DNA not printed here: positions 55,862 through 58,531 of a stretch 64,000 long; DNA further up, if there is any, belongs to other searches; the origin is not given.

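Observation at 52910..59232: Candidate novel glycyl-radical-enzyme operon: heparinase-like + URO-D-like + eliminase-class GRE + three-cluster activase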

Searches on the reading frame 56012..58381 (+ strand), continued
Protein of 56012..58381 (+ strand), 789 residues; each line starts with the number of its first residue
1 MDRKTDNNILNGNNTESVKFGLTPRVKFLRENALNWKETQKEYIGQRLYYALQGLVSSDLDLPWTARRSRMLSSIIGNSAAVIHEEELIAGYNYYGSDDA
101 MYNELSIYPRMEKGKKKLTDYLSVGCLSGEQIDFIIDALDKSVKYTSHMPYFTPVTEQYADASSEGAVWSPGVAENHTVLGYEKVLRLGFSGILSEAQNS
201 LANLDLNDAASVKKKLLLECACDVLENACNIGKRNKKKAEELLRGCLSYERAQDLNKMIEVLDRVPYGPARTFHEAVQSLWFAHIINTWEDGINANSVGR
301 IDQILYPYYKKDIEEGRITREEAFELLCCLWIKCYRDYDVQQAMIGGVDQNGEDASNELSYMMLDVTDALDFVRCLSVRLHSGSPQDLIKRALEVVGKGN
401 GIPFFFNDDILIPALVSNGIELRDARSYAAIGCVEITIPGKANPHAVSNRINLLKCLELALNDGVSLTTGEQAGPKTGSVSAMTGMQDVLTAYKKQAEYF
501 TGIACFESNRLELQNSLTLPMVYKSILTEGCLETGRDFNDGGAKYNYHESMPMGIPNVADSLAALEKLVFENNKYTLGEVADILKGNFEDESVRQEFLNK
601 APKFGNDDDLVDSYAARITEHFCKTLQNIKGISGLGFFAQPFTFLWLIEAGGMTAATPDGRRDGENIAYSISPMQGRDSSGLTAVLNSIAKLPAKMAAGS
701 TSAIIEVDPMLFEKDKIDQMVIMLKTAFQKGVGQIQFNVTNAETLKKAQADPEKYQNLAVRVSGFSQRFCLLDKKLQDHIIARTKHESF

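Call 40: search_protein_families(library=pfam, proteins=[L010:12329-13999:+, L010:15204-17069:+, L010:18252-19790:+, L010:19794-21335:+, L007:9178-9954:+, L007:5346-6566:+, L011:1866-3515:+, L011:3299-4903:+, L001:5368-7005:+, L001:3992-5329:+], max_evalue=0.01)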
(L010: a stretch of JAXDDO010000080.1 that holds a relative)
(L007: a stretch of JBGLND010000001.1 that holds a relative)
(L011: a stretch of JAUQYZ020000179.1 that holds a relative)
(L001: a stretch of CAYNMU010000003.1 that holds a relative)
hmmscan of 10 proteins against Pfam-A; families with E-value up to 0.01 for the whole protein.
L010:12329-13999:+ (556 aa): 0 families

L010:15204-17069:+ (621 aa): 0 families

L010:18252-19790:+ (512 aa): 4 families
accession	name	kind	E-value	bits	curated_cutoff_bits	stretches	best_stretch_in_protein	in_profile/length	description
PF00884.28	Sulfatase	-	4.7e-49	167.8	25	1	5-400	1-300/301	Sulfatase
PF16347.10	SGSH_C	-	1.9e-21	77.3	29.3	1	348-485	1-143/154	N-sulphoglucosamine sulphohydrolase, C-terminal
PF01663.27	Phosphodiest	-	4.5e-10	40.1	23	2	308-344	184-220/342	Type I phosphodiesterase / nucleotide pyrophosphatase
PF02995.22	DUF229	-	0.007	15.5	25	0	309-349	307-347/496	Protein of unknown function (DUF229)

L010:19794-21335:+ (513 aa): 2 families
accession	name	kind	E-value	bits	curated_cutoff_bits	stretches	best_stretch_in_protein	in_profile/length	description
PF00295.23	Glyco_hydro_28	-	4.3e-11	42.9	22.9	1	242-406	88-242/324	Glycosyl hydrolases family 28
PF13229.12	Beta_helix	-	0.00013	22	25.9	0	339-402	10-67/158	Right handed beta helix region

L007:9178-9954:+ (258 aa): 0 families

L007:5346-6566:+ (406 aa): 5 families
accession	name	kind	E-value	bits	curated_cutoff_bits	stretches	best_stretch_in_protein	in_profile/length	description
PF01041.23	DegT_DnrJ_EryC1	-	3.2e-106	356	19.8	1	22-397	4-359/360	DegT/DnrJ/EryC1/StrS aminotransferase family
PF01212.27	Beta_elim_lyase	-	5e-06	26.5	27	1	43-165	33-171/288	Beta-eliminating lyase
PF00155.27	Aminotran_1_2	-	6.5e-06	26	19.7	1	41-134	41-151/361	Aminotransferase class I and II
PF01053.26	Cys_Met_Meta_PP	-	4.1e-05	22.7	27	1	46-169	56-180/381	Cys/Met metabolism PLP-dependent enzyme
PF00266.25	Aminotran_5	-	8e-05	22.2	21.5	1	44-137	45-147/371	Aminotransferase class-V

L011:1866-3515:+ (549 aa): 2 families
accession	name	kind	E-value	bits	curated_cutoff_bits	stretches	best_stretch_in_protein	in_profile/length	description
PF00728.28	Glyco_hydro_20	-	1.4e-98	330.9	22.3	1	125-494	1-347/348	Glycosyl hydrolase family 20, catalytic domain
PF02838.20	Glyco_hydro_20b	-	4.2e-13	50.6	26.1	1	54-122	65-124/124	Glycosyl hydrolase family 20, domain 2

L011:3299-4903:+ (534 aa): 4 families
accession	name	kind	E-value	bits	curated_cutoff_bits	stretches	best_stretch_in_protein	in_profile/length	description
PF13517.12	FG-GAP_3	-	8.9e-15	55.5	26.9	0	249-290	18-60/61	FG-GAP-like repeat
PF21348.3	RGL11_C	-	1.6e-07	31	27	1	253-432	217-382/490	Rhamnogalacturonan lyase family 11, C-terminal domain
PF01839.29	FG-GAP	-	8.8e-07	29.1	22.1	0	280-296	9-25/37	FG-GAP repeat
PF25292.1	Beta-prop_CGLA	-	0.0018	18.3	26.8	0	280-324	38-83/316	Lambda-carrageenase beta-propeller domain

L001:5368-7005:+ (545 aa): 1 family
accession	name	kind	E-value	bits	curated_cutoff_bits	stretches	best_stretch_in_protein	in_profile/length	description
PF13347.12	MFS_2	-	1e-34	120.3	27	1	68-497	12-425/427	MFS/sugar transport protein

L001:3992-5329:+ (445 aa): 3 families
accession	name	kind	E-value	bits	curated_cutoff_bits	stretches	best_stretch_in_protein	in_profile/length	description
PF02368.24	Big_2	-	2.1e-26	92.1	22.8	2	363-441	1-79/79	Bacterial Ig-like domain (group 2)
PF22359.2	Big-like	-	7.9e-05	23.3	27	0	402-444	7-47/48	Bacterial Ig-like domain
PF20578.4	aBig_2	-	0.00047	20.3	27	0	304-360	30-86/89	Atrophied bacterial Ig domain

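Call 65: search_protein_families(library=pfam, proteins=[L026:4197-6419:+, L051:13203-14612:+, L027:8144-9553:+, L041:4686-5858:+, L015:253-2085:+, L035:8534-9949:+, L076:2386-2958:+, L064:367-2799:-, L064:3284-4792:+, L021:7354-9921:+], max_evalue=0.001)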
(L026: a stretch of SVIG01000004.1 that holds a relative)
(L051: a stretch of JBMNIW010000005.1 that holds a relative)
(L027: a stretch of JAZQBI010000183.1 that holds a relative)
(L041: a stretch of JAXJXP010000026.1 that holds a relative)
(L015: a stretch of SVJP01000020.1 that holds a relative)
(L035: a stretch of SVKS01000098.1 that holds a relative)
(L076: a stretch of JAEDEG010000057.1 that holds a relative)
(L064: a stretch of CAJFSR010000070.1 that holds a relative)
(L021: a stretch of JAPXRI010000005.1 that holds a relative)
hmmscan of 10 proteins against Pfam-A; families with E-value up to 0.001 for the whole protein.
L026:4197-6419:+ (740 aa): 3 families
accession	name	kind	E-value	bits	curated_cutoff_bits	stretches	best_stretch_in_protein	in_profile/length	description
PF17389.8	Bac_rhamnosid6H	-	9.3e-60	203.1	24.5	1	313-648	4-333/339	Bacterial alpha-L-rhamnosidase 6 hairpin glycosidase domain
PF08531.16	Bac_rhamnosid_N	-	7.1e-22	78.5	25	1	36-173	4-143/172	Alpha-L-rhamnosidase N-terminal domain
PF05592.18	Bac_rhamnosid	-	5e-19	68.5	22.2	1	205-305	7-101/102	Bacterial alpha-L-rhamnosidase concanavalin-like domain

L051:13203-14612:+ (469 aa): 1 family
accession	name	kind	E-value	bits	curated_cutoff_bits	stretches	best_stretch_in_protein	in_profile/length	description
PF00295.23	Glyco_hydro_28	-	1.2e-09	38.2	22.9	1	157-358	43-245/324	Glycosyl hydrolases family 28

L027:8144-9553:+ (469 aa): 4 families
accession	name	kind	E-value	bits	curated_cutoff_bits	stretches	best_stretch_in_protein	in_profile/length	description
PF02878.22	PGM_PMM_I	-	1.2e-39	135.6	22.5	1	27-155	2-132/138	Phosphoglucomutase/phosphomannomutase, alpha/beta/alpha domain I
PF02880.22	PGM_PMM_III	-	4.8e-36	123.8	20.7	1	280-392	1-115/115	Phosphoglucomutase/phosphomannomutase, alpha/beta/alpha domain III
PF00408.26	PGM_PMM_IV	-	9.9e-17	61.2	23.1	1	398-462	3-67/68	Phosphoglucomutase/phosphomannomutase, C-terminal domain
PF02879.22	PGM_PMM_II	-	2.6e-13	50.8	29.3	1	192-276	14-103/103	Phosphoglucomutase/phosphomannomutase, alpha/beta/alpha domain II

L041:4686-5858:+ (390 aa): 3 families
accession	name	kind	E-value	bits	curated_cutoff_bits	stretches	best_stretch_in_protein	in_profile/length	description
PF05580.18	Peptidase_S55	-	1.2e-78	264.4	25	1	182-383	2-210/210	SpoIVB peptidase S55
PF13180.12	PDZ_2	-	2.7e-05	24.8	27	1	109-159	10-60/80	PDZ domain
PF17820.7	PDZ_6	-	5.7e-05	23.2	27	1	124-164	11-53/54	PDZ domain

L015:253-2085:+ (610 aa): 2 families
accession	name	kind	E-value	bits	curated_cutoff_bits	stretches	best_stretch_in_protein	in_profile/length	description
PF13229.12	Beta_helix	-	7.9e-16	58.5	25.9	2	289-370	67-147/158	Right handed beta helix region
PF05048.19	NosD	-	3.2e-06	27.2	23.6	0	409-512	92-186/212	Periplasmic copper-binding protein (NosD)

L035:8534-9949:+ (471 aa): 7 families
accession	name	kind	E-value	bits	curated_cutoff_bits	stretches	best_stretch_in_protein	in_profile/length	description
PF12831.13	FAD_oxidored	-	3.7e-89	300.3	27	1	56-463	1-415/416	FAD dependent oxidoreductase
PF01266.30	DAO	-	6.9e-07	29.6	27.9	1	56-90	1-35/353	FAD dependent oxidoreductase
PF00890.30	FAD_binding_2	-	3.7e-06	26.8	20.4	1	56-93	1-38/414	FAD binding domain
PF13450.12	NAD_binding_8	-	8e-06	26.5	21.9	1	61-96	3-38/68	NAD(P)-binding Rossmann-like domain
PF07992.20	Pyr_redox_2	-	2.1e-05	24.6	26.1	1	55-89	1-35/291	Pyridine nucleotide-disulphide oxidoreductase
PF01134.28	GIDA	-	2.7e-05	23.9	22.1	1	56-84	1-29/391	Glucose inhibited division protein A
PF01946.23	Thi4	-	0.00015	21.5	26.2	1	45-96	8-60/235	Thi4 family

L076:2386-2958:+ (190 aa): 1 family
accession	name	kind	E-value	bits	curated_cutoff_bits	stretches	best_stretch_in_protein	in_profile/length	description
PF02502.23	LacAB_rpiB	-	7.5e-28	97.7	24.7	1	9-140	1-127/138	Ribose/Galactose Isomerase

L064:367-2799:- (810 aa): 2 families
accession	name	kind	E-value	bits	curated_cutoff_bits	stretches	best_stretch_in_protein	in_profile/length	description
PF07581.17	Glug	-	2.2e-11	43.8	20.5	0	372-395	3-28/28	The GLUG motif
PF03442.20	CBM_X2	-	0.00021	21.8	28.9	0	715-754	44-79/83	Carbohydrate binding domain X2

L064:3284-4792:+ (502 aa): 0 families

L021:7354-9921:+ (855 aa): 1 family
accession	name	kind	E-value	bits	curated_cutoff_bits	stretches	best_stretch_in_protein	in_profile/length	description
PF17132.9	Glyco_hydro_106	-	9.3e-06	24.8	29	1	43-119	2-84/743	alpha-L-rhamnosidase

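Call 71: list_cluster_members(proteins=[P0241, window:56012-58381:+, window:54683-55924:+, window:58405-59232:+])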
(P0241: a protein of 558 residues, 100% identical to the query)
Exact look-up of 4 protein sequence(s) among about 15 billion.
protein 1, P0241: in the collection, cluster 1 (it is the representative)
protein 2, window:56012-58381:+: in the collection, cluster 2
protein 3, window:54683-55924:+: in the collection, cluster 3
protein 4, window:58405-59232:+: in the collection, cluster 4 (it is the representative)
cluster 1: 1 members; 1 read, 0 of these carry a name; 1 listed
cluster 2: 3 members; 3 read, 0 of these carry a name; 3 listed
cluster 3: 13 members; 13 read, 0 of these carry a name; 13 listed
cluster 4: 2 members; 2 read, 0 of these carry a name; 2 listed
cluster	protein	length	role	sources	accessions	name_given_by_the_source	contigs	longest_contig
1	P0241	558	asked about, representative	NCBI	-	-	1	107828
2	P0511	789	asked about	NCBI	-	-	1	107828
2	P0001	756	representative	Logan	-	-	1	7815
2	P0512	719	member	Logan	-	-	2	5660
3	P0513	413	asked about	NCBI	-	-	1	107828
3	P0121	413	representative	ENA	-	-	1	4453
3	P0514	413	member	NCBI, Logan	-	-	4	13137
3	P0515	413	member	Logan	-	-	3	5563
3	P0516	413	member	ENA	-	-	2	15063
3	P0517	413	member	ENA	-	-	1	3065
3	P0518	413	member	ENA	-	-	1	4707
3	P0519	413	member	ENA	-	-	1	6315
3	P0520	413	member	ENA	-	-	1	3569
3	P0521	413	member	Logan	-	-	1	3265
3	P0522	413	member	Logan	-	-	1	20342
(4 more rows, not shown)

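Call 72: find_encoding_contigs(protein=P0001, flank=8000, max_places=2)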
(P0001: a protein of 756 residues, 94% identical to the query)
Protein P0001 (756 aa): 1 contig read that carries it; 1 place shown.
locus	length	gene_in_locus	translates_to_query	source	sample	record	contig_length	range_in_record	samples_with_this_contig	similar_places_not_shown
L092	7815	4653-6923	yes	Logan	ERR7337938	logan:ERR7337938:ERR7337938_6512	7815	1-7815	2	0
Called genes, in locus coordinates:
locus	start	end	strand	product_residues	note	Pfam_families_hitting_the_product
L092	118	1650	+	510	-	PF07690:MFS_1, PF13347:MFS_2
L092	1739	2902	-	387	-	PF00970:FAD_binding_6, PF00175:NAD_binding_1, PF00111:Fer2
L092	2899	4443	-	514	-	PF00890:FAD_binding_2 (faint), PF01266:DAO (weak), PF01593:Amino_oxidase, PF01946:Thi4 (weak), PF03486:HI0933_like (faint), PF07992:Pyr_redox_2 (faint), PF12831:FAD_oxidored, PF13450:NAD_binding_8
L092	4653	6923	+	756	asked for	PF02901:PFL-like, PF01228:Gly_radical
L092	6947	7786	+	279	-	PF13353:Fer4_12 (weak), PF04055:Radical_SAM, PF12837:Fer4_6 (faint), PF00037:Fer4 (faint)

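Call 73: find_encoding_contigs(protein=P0002, flank=10000, max_places=2)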
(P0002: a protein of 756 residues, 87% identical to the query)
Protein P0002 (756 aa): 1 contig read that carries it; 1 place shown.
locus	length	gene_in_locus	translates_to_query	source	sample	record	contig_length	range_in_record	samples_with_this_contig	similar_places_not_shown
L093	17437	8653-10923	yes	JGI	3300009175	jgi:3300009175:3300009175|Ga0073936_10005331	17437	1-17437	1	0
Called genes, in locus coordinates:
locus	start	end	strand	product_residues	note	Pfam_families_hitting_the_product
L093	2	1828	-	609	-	?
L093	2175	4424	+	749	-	PF00708:Acylphosphatase, PF07503:zf-HYPF, PF01300:Sua5_yciO_yrdC, PF17788:HypF_C, PF22521:HypF_C_2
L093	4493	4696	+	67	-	PF01455:HupF_HypC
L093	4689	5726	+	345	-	PF01924:HypD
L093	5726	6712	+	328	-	PF00586:AIRS, PF02769:AIRS_C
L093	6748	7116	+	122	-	PF02583:Trns_repr_metal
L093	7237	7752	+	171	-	PF07155:ECF-ribofla_trS (weak), PF07694:5TM-5TMR_LYT (weak), PF12822:ECF_trnsprt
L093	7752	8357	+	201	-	PF01209:Ubie_methyltran, PF02353:CMAS (weak), PF00398:RrnaAD (weak), PF13489:Methyltransf_23, PF13847:Methyltransf_31, PF08241:Methyltransf_11, PF08242:Methyltransf_12, PF13649:Methyltransf_25, +1 more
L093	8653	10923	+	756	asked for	PF02901:PFL-like, PF01228:Gly_radical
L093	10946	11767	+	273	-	PF13353:Fer4_12 (weak), PF12837:Fer4_6 (faint), PF12838:Fer4_7 (faint), PF00037:Fer4 (weak), PF04055:Radical_SAM, PF13187:Fer4_9 (weak), PF13484:Fer4_16 (faint)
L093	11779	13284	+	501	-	PF13347:MFS_2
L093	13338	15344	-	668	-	-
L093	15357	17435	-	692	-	?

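Call 82: search_protein_families(library=ncbifam, proteins=[L001:7061-8185:+, L009:341-1417:+, L006:7047-8135:+, L007:6371-7645:+], max_evalue=0.001)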
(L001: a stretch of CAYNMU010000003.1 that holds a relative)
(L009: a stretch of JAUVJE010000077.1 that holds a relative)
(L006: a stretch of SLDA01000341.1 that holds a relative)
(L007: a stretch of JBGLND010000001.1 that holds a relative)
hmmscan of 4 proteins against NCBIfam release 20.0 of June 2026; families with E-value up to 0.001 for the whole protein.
L001:7061-8185:+ (374 aa): 2 families
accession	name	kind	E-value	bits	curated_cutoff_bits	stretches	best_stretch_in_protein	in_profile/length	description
NF004889.0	PRK06252.1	subfamily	2.5e-07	30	244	1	155-347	141-320/340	methylcobalamin:coenzyme M methyltransferase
TIGR01463.1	mtaA_cmuA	subfamily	6.3e-07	29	235.4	1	147-331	132-310/340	MtaA/CmuA family methyltransferase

L009:341-1417:+ (358 aa): 4 families
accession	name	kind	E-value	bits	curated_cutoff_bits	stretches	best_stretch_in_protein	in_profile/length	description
NF041608.1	methylcob_mtaseMtbA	equivalog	1.8e-09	37.2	600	1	104-272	97-259/339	methylcobamide:CoM methyltransferase MtbA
NF004889.0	PRK06252.1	subfamily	4.9e-09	35.7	244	1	159-272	151-257/340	methylcobalamin:coenzyme M methyltransferase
TIGR01463.1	mtaA_cmuA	subfamily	5.8e-09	35.7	235.4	1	163-272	154-259/340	MtaA/CmuA family methyltransferase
NF040654.1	MtaA_Meth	equivalog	3.1e-07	29.6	400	1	158-272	148-255/337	methylcobamide:CoM methyltransferase MtaA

L006:7047-8135:+ (362 aa): 0 families

L007:6371-7645:+ (424 aa): 3 families
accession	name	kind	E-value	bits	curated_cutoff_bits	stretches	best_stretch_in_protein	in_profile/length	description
TIGR01463.1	mtaA_cmuA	subfamily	1e-10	41.4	235.4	1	239-423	167-337/340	MtaA/CmuA family methyltransferase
NF004889.0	PRK06252.1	subfamily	2.8e-10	39.7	244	1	224-423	154-335/340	methylcobalamin:coenzyme M methyltransferase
NF040654.1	MtaA_Meth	equivalog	9.4e-09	34.6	400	1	222-420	150-331/337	methylcobamide:CoM methyltransferase MtaA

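Call 83: search_protein_families(library=pfam, proteins=[L012:9620-12274:+, L049:9599-12295:+, L093:15357-17435:-, L010:12329-13999:+], max_evalue=0.01)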
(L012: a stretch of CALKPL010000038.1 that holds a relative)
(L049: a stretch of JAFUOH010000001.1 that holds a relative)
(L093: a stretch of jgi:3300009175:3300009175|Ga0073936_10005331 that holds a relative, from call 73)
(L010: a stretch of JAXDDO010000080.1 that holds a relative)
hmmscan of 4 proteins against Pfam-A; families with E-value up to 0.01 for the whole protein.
L012:9620-12274:+ (884 aa): 4 families
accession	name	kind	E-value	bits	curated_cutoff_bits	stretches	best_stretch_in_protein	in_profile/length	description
PF02901.20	PFL-like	-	7e-131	438.4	24.3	1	174-739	43-640/647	Pyruvate formate lyase-like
PF01228.26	Gly_radical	-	1.4e-23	83.9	22.2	1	765-865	4-106/106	Glycine radical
PF12833.13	HTH_18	-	1e-20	74.2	33.6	1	35-111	2-79/80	Helix-turn-helix domain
PF00165.29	HTH_AraC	-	3.9e-09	36.9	26.6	1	21-61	1-41/42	Bacterial regulatory helix-turn-helix proteins, AraC family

L049:9599-12295:+ (898 aa): 4 families
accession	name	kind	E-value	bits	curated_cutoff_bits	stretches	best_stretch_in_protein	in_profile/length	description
PF02901.20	PFL-like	-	1.6e-123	414.1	24.3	1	190-753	52-640/647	Pyruvate formate lyase-like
PF01228.26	Gly_radical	-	3.5e-24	85.8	22.2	1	779-879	4-106/106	Glycine radical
PF12833.13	HTH_18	-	6e-19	68.6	33.6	1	42-119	2-80/80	Helix-turn-helix domain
PF00165.29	HTH_AraC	-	5.6e-06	26.8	26.6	1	28-68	1-41/42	Bacterial regulatory helix-turn-helix proteins, AraC family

L093:15357-17435:- (692 aa): 3 families
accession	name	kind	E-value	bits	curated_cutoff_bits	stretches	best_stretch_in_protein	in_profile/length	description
PF22124.2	Glyco_hydro_95_cat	-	1.3e-14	54.4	27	1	104-311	61-283/408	Glycosyl hydrolase family 95 catalytic domain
PF21307.2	Glyco_hydro_95_C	-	1.9e-10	41.6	27.6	1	552-654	1-93/94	Glycoside hydrolase family 95, C-terminal domain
PF03632.21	Glyco_hydro_65m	-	2e-06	27.5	27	1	137-253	35-166/371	Glycosyl hydrolase family 65 central catalytic domain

L010:12329-13999:+ (556 aa): 0 families
